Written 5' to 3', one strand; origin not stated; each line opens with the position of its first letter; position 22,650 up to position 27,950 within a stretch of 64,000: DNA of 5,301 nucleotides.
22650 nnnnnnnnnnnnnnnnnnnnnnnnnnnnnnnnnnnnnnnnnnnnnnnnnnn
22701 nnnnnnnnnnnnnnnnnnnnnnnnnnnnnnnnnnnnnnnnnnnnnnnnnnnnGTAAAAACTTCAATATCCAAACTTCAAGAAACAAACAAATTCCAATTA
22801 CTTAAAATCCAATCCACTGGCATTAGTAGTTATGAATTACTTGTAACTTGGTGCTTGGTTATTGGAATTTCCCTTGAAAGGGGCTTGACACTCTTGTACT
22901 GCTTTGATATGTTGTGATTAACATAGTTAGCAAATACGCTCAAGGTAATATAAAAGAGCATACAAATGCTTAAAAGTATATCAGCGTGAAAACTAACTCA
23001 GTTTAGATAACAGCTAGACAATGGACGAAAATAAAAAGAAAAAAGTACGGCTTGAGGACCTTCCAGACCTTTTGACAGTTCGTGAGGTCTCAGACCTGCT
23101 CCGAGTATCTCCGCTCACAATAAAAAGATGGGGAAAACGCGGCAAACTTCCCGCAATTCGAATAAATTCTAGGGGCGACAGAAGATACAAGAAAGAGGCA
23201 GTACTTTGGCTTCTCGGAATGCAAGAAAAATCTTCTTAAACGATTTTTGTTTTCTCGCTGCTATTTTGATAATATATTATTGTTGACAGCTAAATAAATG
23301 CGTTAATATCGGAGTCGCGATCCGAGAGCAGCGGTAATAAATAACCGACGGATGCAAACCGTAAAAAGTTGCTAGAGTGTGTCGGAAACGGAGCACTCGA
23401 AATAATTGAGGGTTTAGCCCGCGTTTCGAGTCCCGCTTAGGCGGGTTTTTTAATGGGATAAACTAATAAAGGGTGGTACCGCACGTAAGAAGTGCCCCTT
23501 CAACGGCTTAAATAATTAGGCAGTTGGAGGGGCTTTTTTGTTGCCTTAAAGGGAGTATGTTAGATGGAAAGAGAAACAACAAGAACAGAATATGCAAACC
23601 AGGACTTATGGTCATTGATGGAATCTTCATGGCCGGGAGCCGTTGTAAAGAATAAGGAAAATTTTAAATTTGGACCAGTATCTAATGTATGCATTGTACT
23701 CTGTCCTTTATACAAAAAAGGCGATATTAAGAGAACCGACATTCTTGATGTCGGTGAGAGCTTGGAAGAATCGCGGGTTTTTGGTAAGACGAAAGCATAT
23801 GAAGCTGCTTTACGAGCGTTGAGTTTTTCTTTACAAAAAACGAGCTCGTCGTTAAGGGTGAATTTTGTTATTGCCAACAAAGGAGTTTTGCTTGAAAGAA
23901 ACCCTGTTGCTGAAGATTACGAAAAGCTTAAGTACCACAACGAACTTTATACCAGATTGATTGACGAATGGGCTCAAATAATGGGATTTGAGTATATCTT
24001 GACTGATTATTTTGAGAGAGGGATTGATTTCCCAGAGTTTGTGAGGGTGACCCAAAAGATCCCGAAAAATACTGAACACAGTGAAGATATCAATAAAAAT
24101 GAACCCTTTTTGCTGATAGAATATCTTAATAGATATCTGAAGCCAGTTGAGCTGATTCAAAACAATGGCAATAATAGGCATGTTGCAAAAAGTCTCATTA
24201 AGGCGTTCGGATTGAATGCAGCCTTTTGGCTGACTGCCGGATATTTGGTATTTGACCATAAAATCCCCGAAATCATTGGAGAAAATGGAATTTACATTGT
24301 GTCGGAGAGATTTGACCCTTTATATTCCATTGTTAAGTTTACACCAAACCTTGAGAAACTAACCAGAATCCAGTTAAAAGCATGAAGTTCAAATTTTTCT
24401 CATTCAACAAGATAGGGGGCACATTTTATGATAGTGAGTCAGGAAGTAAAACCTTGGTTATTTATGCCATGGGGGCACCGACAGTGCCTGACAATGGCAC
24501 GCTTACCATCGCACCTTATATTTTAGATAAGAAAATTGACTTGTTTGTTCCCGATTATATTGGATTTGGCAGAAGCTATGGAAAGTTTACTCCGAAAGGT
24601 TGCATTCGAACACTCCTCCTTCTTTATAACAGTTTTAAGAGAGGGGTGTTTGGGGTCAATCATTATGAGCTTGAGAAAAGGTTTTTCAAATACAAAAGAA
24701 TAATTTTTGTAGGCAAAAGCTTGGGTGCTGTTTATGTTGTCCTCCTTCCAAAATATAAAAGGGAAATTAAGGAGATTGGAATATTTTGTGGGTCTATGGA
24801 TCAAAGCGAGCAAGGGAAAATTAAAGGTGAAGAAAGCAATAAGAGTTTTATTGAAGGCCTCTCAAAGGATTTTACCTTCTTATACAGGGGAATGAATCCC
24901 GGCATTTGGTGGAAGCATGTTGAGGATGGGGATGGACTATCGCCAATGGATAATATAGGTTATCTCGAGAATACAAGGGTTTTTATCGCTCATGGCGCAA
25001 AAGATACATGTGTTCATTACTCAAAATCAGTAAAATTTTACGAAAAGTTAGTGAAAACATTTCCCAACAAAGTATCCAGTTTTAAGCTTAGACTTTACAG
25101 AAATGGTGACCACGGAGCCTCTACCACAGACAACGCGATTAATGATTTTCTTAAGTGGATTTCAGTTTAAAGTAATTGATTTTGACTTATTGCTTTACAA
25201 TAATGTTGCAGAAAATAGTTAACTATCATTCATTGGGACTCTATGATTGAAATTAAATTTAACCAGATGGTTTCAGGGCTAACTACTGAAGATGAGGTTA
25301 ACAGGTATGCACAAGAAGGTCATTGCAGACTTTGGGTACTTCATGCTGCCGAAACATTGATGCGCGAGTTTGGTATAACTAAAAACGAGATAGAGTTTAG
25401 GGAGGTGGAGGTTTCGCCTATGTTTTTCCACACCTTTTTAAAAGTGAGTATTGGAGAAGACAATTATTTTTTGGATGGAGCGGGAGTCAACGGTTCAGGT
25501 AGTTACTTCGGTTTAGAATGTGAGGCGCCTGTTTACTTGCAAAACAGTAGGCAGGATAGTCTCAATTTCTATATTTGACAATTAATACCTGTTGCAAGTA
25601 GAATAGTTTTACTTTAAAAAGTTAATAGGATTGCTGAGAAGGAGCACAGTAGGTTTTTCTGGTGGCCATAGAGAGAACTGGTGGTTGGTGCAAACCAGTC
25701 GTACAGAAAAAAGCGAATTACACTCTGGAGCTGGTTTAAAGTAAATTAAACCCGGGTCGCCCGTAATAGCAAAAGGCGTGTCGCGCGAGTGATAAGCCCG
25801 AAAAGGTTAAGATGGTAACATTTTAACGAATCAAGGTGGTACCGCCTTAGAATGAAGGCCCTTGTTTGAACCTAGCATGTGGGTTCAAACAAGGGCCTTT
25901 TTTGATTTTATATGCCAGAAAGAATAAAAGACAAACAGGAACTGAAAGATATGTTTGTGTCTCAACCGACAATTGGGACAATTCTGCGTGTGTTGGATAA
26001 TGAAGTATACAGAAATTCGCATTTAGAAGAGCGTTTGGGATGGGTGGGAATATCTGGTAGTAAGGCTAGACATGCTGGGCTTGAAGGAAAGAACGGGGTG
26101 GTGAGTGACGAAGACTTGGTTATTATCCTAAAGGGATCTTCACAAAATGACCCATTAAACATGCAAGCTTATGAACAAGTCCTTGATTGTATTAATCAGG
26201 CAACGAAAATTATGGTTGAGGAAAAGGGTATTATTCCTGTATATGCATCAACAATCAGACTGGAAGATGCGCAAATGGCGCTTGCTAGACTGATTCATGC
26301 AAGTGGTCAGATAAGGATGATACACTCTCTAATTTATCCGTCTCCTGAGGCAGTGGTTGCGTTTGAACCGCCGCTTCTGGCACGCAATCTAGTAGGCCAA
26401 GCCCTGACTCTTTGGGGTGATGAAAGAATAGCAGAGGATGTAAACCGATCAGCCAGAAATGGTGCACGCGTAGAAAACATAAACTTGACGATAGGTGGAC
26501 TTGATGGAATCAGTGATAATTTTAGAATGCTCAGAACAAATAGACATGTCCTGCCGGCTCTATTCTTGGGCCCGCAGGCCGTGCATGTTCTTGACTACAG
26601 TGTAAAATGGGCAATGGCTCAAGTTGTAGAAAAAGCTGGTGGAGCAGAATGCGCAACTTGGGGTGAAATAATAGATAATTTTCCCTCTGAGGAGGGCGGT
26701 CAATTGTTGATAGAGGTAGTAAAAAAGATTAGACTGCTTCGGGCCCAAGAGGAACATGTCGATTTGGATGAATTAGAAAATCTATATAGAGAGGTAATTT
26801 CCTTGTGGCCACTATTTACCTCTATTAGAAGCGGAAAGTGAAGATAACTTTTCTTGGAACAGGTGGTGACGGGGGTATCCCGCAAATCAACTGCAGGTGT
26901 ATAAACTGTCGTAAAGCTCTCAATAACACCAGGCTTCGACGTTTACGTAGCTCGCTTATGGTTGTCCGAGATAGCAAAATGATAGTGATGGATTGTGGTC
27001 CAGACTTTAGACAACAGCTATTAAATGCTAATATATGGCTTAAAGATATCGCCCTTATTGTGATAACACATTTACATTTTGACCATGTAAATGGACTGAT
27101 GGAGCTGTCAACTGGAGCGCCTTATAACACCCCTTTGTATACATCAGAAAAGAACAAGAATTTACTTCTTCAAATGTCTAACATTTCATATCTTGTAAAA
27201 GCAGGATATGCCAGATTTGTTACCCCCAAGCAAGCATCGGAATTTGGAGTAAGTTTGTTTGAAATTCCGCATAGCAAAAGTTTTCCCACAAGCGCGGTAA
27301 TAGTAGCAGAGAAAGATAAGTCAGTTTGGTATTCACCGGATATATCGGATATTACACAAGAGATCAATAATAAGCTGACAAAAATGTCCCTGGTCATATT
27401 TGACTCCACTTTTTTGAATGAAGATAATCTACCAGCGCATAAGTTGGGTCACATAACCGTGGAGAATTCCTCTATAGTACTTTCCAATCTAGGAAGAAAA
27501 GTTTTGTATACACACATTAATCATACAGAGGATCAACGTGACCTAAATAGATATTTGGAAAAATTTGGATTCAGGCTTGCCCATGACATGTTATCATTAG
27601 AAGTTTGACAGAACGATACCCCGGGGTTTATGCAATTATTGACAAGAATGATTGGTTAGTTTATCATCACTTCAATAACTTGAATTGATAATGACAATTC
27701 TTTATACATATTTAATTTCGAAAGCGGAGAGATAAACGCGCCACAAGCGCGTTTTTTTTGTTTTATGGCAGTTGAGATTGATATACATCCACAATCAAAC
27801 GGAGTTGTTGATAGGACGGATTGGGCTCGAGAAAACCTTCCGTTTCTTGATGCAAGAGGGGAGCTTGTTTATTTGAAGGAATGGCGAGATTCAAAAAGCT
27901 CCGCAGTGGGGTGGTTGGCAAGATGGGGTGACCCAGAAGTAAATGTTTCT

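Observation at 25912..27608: Operon of a Pol-beta nucleotidyltransferase and a PqqB-like MBL hydrolase under leader L2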

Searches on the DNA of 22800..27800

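Call 58: search_rna_families(source=window, start=22800, end=27800, threshold=evalue, max_evalue=0.1, show_alignments=3)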
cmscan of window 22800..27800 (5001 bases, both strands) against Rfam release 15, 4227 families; matches with E-value up to 0.1: 4.
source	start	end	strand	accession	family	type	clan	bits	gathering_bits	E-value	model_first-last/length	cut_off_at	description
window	25627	25866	+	RF00230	T-box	Cis-reg; leader;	-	105.4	93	2.4e-23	1-219/219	no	T-box leader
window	23294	23502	+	RF00230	T-box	Cis-reg; leader;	-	41.1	93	9e-07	1-219/219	no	T-box leader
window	25820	25910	+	RF02425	SpF01_sRNA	Gene; sRNA;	-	34.8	55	0.027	1-80/80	no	Streptococcus sRNA SpF01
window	25855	25899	-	RF00977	mir-600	Gene; miRNA;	-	27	80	0.052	19-62/76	no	mir-600 microRNA precursor family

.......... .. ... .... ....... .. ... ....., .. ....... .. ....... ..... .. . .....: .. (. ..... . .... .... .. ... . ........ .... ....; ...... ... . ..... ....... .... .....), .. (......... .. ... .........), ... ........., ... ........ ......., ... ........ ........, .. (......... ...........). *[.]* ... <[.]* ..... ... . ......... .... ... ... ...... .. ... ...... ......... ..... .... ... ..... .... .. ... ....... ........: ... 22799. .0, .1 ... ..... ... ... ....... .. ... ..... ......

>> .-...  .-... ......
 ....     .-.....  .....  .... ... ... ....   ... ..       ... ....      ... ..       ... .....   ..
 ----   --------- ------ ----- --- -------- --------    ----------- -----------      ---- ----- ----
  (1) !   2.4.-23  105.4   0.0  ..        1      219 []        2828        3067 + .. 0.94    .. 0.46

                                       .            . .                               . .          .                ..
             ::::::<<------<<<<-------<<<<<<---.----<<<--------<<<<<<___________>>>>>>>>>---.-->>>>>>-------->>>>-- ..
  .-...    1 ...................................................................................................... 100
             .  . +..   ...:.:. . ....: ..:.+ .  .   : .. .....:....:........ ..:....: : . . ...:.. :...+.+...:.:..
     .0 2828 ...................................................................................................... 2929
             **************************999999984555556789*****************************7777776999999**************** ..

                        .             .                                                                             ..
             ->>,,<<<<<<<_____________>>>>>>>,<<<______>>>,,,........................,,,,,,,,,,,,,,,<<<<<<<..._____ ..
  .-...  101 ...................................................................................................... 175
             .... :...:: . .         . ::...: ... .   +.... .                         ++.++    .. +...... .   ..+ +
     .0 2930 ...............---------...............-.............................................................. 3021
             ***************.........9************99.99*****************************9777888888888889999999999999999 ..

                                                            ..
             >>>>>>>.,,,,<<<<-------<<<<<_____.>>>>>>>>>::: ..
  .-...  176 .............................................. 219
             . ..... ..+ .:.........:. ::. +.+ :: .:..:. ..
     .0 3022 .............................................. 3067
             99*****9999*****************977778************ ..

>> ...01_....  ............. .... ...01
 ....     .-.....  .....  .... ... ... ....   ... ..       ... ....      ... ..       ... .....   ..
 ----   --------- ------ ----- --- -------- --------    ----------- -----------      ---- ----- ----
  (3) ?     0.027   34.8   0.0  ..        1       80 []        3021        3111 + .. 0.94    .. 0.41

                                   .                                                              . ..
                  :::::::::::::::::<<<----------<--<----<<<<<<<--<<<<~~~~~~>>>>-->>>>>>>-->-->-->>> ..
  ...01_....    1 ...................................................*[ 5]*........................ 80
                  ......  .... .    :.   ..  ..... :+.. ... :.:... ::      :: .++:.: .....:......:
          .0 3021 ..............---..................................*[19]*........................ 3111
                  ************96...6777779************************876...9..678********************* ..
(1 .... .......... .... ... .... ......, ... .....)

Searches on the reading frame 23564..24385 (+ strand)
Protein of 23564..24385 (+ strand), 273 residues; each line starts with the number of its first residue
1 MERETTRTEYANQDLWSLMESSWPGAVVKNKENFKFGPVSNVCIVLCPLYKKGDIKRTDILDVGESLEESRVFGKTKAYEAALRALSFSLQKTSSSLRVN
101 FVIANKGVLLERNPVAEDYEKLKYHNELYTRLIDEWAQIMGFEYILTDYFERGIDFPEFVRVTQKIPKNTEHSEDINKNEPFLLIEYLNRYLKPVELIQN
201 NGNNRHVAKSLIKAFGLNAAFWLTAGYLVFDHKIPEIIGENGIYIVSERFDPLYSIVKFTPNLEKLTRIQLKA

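Call 4: search_protein_families(library=pfam, proteins=[window:23564-24385:+], max_evalue=0.1)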
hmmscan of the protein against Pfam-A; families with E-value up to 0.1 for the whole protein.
window:23564-24385:+ (273 aa): 0 families

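Call 5: search_protein_families(library=ncbifam, proteins=[window:23564-24385:+], max_evalue=0.1)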
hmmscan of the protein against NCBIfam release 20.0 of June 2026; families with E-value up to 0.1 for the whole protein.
window:23564-24385:+ (273 aa): 1 family
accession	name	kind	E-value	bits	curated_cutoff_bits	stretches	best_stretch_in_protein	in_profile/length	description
NF008096.1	PRK10838.1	equivalog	0.035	13.9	186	1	102-164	43-103/189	bifunctional murein DD-endopeptidase/murein LD-carboxypeptidase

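Call 98: search_protein_families(library=pfam, proteins=[window:23564-24385:+], max_evalue=0.01)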
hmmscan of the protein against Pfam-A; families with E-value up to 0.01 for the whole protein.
window:23564-24385:+ (273 aa): 0 families

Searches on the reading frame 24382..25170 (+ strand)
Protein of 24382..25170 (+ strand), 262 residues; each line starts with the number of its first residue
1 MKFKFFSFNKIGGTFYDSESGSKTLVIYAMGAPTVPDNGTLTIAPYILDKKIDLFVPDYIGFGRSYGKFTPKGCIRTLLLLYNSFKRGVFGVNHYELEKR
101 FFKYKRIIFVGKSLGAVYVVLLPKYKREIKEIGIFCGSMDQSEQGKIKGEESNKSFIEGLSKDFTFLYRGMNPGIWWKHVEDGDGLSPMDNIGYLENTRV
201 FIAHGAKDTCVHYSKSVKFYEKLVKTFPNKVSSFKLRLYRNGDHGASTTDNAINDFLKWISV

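Call 4: search_protein_families(library=pfam, proteins=[window:24382-25170:+], max_evalue=0.1)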
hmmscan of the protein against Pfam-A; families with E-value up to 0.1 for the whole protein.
window:24382-25170:+ (262 aa): 3 families
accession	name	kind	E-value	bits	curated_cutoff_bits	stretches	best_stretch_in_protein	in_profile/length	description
PF00326.27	Peptidase_S9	-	6.8e-08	32.7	22.6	1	185-254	134-197/213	Prolyl oligopeptidase family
PF12146.15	Hydrolase_4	-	0.00046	20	27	0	198-225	192-219/239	Serine aminopeptidase, S33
PF20434.5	BD-FAE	-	0.009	16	26.8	1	196-223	188-215/215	BD-FAE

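Call 98: search_protein_families(library=pfam, proteins=[window:24382-25170:+], max_evalue=0.01)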
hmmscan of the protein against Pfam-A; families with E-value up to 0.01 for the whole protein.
window:24382-25170:+ (262 aa): 3 families
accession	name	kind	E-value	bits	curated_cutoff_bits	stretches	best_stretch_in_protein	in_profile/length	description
PF00326.27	Peptidase_S9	-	6.8e-08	32.7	22.6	1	185-254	134-197/213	Prolyl oligopeptidase family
PF12146.15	Hydrolase_4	-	0.00046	20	27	0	198-225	192-219/239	Serine aminopeptidase, S33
PF20434.5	BD-FAE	-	0.009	16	26.8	0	196-223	188-215/215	BD-FAE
